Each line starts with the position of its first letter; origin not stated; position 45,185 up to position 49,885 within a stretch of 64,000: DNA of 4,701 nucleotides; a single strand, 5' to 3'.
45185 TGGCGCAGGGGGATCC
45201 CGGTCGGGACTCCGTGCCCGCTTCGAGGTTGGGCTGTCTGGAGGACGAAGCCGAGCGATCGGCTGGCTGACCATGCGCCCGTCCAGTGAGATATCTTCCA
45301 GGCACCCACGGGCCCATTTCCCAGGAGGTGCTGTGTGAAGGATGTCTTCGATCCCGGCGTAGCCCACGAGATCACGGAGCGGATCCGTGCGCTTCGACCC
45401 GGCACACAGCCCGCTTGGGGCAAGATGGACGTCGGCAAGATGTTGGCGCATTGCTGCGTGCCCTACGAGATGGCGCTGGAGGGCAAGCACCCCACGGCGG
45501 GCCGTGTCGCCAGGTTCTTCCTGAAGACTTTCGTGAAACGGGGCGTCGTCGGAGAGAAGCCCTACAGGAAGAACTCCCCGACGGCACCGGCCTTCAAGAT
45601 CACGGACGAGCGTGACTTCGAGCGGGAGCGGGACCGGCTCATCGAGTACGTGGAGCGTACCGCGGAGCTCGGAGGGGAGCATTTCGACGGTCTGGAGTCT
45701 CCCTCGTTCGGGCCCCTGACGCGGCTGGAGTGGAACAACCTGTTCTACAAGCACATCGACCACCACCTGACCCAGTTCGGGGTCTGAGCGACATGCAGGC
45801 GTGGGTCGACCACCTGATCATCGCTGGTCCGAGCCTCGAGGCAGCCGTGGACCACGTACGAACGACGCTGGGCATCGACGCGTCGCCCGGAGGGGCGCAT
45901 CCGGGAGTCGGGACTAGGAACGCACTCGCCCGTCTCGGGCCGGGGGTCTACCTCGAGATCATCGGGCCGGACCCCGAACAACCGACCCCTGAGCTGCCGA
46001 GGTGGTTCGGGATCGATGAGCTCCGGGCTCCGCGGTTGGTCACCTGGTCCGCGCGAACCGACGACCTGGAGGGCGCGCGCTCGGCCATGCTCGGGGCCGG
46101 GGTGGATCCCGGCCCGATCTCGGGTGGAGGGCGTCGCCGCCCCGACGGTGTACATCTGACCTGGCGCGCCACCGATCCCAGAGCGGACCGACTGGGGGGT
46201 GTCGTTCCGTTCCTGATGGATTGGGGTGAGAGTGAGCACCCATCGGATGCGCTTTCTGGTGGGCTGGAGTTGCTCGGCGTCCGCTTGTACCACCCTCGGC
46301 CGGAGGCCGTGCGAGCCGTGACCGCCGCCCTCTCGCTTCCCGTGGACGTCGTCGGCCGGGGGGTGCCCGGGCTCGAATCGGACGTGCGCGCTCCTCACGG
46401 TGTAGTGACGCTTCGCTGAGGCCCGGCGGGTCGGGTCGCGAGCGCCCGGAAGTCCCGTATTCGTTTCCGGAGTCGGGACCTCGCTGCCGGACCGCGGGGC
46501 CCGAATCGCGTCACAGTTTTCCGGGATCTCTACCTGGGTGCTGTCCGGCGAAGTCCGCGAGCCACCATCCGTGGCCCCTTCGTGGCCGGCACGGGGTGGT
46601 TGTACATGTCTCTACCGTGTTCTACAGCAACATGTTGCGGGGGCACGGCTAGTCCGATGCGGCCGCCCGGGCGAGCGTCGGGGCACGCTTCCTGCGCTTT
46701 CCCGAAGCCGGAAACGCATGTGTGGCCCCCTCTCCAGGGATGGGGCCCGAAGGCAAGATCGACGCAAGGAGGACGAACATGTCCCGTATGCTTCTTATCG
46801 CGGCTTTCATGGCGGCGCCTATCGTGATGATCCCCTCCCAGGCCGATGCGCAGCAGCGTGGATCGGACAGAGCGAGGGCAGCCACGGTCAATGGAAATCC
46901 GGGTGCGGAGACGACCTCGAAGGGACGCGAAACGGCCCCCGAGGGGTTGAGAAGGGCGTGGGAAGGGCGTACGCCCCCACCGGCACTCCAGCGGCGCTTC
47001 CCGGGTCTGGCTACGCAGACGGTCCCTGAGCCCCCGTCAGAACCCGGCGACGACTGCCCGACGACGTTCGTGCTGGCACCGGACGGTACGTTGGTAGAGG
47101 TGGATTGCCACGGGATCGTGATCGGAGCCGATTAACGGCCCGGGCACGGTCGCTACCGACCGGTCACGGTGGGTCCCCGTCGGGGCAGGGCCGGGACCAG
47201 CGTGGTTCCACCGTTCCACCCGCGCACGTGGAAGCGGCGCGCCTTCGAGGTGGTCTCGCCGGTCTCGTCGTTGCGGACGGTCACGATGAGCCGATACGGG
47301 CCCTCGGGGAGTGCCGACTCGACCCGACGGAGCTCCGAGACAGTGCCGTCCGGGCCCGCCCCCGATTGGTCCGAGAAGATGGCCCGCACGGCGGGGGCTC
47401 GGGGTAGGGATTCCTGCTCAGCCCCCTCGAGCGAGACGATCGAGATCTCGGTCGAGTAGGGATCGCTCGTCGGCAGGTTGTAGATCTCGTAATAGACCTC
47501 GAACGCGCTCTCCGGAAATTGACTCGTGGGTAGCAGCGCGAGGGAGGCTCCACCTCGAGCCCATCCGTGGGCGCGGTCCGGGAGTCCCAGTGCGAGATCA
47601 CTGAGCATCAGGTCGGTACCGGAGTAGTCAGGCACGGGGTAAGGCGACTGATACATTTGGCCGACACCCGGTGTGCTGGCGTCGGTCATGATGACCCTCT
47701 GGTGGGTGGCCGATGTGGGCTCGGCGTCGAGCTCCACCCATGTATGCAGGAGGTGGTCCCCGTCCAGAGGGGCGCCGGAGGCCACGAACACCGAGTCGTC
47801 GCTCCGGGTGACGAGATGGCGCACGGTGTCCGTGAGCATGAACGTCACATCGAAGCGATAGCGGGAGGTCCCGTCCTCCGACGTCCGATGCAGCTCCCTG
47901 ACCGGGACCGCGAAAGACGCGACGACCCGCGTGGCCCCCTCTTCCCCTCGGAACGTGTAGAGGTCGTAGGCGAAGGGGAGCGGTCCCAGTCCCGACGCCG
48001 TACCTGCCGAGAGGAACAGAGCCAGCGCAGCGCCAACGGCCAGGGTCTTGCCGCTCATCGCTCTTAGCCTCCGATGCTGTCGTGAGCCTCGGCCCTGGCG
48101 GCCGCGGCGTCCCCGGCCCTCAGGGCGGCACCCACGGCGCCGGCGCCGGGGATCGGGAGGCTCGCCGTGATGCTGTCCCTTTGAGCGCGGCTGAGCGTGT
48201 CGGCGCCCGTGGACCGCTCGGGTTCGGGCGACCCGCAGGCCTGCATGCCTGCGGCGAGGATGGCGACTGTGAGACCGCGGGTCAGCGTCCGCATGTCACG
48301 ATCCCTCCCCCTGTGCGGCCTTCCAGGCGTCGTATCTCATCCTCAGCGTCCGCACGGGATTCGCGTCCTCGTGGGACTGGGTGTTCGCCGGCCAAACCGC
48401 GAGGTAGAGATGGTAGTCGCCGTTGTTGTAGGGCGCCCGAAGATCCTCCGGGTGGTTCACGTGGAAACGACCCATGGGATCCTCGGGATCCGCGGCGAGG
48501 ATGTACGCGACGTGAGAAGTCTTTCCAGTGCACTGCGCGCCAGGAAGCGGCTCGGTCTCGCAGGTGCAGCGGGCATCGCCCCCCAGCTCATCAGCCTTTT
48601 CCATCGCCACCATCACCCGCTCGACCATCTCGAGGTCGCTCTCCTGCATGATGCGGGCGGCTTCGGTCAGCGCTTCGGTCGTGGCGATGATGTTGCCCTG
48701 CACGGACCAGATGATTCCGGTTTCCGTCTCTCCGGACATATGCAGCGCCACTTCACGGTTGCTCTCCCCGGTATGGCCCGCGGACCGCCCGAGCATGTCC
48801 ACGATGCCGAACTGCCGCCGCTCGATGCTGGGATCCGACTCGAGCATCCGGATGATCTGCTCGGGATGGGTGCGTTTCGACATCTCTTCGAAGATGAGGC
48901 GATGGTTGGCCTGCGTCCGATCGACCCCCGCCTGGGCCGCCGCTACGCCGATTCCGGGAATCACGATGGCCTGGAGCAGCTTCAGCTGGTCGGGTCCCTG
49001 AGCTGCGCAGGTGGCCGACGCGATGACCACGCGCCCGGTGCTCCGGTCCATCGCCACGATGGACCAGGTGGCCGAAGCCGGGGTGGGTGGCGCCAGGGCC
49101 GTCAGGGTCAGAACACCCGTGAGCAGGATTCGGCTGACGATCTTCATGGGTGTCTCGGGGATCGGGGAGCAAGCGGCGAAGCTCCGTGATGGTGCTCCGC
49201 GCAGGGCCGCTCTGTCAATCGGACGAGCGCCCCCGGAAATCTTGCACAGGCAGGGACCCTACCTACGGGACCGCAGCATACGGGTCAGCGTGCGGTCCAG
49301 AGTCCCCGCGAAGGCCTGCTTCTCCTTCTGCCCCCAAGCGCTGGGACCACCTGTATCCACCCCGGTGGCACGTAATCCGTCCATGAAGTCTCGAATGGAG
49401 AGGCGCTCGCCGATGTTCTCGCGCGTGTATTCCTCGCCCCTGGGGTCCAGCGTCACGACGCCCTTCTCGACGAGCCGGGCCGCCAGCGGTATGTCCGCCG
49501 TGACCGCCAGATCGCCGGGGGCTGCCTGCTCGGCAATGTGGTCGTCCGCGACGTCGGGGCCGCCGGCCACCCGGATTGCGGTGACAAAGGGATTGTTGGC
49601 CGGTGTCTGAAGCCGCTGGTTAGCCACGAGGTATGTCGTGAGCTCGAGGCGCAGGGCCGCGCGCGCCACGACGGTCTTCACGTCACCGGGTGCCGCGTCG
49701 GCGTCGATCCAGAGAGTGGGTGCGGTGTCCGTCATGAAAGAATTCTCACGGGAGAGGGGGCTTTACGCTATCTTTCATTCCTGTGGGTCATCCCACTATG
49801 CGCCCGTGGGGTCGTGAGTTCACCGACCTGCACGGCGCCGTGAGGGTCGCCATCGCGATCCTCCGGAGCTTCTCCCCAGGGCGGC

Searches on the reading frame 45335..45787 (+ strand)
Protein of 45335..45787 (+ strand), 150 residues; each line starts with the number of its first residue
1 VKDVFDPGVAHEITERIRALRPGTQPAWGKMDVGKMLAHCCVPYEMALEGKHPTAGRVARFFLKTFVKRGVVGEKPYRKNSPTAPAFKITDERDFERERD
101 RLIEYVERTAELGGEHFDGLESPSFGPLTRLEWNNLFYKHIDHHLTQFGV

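Call 10: search_protein_families(library=pfam, proteins=[window:45335-45787:+], max_evalue=0.001)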
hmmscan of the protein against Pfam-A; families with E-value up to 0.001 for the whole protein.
window:45335-45787:+ (150 aa): 2 families
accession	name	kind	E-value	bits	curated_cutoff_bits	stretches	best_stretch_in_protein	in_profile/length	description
PF07606.16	DUF1569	-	1.8e-08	35.1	21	1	13-148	15-149/152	Protein of unknown function (DUF1569)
PF12867.12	DinB_2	-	0.00082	20.3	24.8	0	29-147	28-127/128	DinB superfamily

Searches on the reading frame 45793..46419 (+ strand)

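Call 10: search_protein_families(library=pfam, proteins=[window:45793-46419:+], max_evalue=0.001)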
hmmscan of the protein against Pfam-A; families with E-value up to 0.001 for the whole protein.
window:45793-46419:+ (208 aa): 2 families
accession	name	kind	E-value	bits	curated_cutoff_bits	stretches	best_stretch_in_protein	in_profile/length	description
PF13468.12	Glyoxalase_3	-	2.5e-42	145.3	25.1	1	5-179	1-174/176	Glyoxalase-like domain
PF13669.12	Glyoxalase_4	-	3.2e-05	24.6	27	1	6-105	1-92/109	Glyoxalase/Bleomycin resistance protein/Dioxygenase superfamily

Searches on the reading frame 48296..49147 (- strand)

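Call 10: search_protein_families(library=pfam, proteins=[window:48296-49147:-], max_evalue=0.001)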
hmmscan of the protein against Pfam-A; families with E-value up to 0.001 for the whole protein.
window:48296-49147:- (283 aa): 1 family
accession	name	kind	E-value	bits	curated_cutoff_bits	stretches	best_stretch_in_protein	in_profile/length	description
PF06267.17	DUF1028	-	5.7e-22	78.9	26.2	1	27-193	1-158/193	Family of unknown function (DUF1028)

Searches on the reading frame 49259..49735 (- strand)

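Call 10: search_protein_families(library=pfam, proteins=[window:49259-49735:-], max_evalue=0.001)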
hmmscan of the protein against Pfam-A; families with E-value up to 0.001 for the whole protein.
window:49259-49735:- (158 aa): 1 family
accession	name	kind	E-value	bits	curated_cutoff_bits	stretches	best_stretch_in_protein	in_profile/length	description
PF02639.20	DUF188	-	2.4e-42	144.1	24.3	1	23-152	2-130/130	Uncharacterized BCR, YaiI/YqxD family COG1671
